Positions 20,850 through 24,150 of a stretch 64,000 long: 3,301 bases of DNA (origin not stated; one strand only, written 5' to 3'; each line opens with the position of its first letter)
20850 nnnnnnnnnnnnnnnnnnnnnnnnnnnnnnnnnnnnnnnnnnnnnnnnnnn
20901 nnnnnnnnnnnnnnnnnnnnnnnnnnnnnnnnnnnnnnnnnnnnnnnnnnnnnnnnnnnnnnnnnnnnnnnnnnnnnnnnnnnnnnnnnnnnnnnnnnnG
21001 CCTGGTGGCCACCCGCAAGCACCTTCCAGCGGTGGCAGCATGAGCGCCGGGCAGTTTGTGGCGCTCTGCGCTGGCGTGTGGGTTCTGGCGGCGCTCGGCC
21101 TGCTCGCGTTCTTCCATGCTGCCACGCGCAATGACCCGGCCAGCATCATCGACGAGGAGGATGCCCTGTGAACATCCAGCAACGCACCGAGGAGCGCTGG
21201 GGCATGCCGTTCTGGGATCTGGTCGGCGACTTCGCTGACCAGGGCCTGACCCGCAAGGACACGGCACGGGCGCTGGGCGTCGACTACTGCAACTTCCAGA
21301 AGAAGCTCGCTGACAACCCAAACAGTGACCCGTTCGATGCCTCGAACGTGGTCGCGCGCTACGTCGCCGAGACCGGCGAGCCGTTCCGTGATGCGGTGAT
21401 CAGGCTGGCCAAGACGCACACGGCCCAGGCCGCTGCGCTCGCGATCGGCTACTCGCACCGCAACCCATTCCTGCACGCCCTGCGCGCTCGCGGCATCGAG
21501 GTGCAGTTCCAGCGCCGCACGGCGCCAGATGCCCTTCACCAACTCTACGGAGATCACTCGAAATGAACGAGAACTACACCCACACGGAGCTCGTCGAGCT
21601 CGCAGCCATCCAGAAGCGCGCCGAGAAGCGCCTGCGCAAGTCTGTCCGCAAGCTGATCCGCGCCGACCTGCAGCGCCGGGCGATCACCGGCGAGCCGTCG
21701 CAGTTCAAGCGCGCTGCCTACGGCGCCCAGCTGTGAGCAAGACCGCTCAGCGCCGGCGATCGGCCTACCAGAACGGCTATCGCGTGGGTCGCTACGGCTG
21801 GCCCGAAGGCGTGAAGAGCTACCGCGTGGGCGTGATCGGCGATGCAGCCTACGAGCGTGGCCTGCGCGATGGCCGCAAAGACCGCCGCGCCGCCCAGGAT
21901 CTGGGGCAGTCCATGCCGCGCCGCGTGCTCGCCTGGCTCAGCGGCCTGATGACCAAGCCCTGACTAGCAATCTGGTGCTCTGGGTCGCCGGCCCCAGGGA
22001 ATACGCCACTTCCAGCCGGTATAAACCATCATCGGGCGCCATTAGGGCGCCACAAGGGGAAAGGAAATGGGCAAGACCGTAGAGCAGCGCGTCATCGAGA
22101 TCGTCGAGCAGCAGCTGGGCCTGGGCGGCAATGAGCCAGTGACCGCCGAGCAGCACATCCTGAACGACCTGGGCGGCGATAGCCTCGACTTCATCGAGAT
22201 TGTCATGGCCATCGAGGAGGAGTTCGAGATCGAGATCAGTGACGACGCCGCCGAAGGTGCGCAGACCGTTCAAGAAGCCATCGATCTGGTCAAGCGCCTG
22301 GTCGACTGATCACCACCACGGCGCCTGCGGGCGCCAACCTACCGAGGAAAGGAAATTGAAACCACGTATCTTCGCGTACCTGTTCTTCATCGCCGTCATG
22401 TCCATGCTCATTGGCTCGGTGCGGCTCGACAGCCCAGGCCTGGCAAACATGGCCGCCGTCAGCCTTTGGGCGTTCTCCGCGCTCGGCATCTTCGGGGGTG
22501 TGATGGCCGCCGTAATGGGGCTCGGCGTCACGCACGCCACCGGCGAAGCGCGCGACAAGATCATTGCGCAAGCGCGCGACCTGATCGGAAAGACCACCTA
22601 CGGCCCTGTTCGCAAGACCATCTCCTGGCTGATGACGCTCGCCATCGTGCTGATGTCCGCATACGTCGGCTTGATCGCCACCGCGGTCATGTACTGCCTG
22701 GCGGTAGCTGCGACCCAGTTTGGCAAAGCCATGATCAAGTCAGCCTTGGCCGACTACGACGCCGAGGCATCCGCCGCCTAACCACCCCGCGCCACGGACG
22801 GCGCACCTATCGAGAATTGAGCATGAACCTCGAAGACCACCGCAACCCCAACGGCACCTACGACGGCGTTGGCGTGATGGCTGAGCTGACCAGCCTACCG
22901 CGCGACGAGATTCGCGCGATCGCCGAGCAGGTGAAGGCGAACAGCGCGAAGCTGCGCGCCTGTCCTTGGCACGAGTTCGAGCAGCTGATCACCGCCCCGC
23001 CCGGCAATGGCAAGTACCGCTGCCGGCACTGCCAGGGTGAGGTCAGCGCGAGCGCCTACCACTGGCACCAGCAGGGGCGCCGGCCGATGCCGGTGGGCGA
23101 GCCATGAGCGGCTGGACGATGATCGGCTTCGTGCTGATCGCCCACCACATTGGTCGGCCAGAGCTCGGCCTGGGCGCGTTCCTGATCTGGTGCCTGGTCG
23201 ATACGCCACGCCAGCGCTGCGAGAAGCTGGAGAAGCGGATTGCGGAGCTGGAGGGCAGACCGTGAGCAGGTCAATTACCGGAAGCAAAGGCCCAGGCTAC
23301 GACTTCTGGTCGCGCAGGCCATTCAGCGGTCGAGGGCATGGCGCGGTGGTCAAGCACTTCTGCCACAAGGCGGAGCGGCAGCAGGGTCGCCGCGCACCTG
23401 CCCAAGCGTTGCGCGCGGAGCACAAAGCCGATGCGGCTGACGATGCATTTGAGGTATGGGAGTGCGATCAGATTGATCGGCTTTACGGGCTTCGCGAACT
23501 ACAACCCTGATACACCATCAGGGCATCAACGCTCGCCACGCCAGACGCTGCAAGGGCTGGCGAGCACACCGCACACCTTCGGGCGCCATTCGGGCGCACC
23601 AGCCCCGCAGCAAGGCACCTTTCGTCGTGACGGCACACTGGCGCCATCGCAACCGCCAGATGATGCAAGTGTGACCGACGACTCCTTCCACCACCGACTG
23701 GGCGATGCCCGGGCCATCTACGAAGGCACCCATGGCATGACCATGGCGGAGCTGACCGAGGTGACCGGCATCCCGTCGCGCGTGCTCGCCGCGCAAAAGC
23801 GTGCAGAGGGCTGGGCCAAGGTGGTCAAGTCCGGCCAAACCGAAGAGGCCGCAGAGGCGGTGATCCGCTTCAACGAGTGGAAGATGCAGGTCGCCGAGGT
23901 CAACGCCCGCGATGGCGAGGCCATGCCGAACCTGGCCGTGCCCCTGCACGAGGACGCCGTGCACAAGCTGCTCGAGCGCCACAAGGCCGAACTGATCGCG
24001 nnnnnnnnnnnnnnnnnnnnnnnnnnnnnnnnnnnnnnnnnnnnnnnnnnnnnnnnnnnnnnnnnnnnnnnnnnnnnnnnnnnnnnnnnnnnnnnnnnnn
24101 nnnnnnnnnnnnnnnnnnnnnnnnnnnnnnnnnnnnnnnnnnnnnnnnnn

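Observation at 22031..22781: Phage-encoded acyl carrier protein followed by a 4-TM membrane protein in a promoter/terminator-bracketed unit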

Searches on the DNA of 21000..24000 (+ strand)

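Call 7: search_dna_similar(query=window:21000-24000:+, collection=phages, mode=near, max_rows=20)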
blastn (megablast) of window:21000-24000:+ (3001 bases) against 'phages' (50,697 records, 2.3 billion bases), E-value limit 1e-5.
No match.

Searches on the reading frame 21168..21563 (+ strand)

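Call 5: search_protein_families(library=pfam, proteins=[window:21168-21563:+], max_evalue=1)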
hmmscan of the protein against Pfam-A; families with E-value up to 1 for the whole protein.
window:21168-21563:+ (132 aa): 3 families
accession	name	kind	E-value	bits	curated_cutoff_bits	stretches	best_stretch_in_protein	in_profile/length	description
PF13384.12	HTH_23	-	0.079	13.2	24.6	0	23-39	14-30/50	Homeodomain-like domain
PF03683.19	UPF0175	-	0.11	12.6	27.9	0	86-113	37-63/75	Uncharacterised protein family (UPF0175)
PF13518.12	HTH_28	-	0.12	13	25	0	23-42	9-28/52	Helix-turn-helix domain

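Call 6: search_protein_families(library=phrogs, proteins=[window:21168-21563:+], max_evalue=0.1)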
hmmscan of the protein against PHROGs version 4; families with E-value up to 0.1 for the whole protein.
window:21168-21563:+ (132 aa): 2 families
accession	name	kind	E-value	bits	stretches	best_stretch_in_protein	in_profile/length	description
phrog_9129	-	unknown function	0.00069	20.7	0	17-55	139-177/184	-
phrog_7061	-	DNA, RNA and nucleotide metabolism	0.015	16.8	0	18-39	36-57/70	HTH DNA binding protein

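Call 39: search_protein_families(library=ncbifam, proteins=[window:21168-21563:+], max_evalue=0.01)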
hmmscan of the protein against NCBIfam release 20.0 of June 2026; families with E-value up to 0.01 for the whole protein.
window:21168-21563:+ (132 aa): 0 families

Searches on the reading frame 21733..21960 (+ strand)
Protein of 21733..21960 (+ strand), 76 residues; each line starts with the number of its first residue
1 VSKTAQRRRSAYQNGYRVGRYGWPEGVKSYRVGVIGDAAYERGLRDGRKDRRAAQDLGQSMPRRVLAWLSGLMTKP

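Call 5: search_protein_families(library=pfam, proteins=[window:21735-21960:+], max_evalue=1)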
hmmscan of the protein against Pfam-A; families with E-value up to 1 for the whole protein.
window:21735-21960:+ (75 aa): 0 families

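Call 6: search_protein_families(library=phrogs, proteins=[window:21735-21960:+], max_evalue=0.1)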
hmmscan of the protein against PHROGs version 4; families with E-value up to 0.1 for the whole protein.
window:21735-21960:+ (75 aa): 0 families

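Call 39: search_protein_families(library=ncbifam, proteins=[window:21733-21960:+], max_evalue=0.01)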
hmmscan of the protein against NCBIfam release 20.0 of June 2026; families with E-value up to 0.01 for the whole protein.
window:21733-21960:+ (76 aa): 0 families

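Call 81: search_protein_families(library=pfam, proteins=[window:21733-21960:+], max_evalue=0.001)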
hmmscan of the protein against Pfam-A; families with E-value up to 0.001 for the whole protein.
window:21733-21960:+ (76 aa): 0 families

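Call 104: search_protein_families(library=phrogs, proteins=[window:21733-21960:+], max_evalue=0.001)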
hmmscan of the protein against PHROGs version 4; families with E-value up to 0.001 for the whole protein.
window:21733-21960:+ (76 aa): 0 families
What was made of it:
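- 21733..21963 (+): 76-aa gene of unknown function, the conserved left neighbour of the variable slot. No Pfam, PHROG or NCBIfam hit (calls 39, 81, 104).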
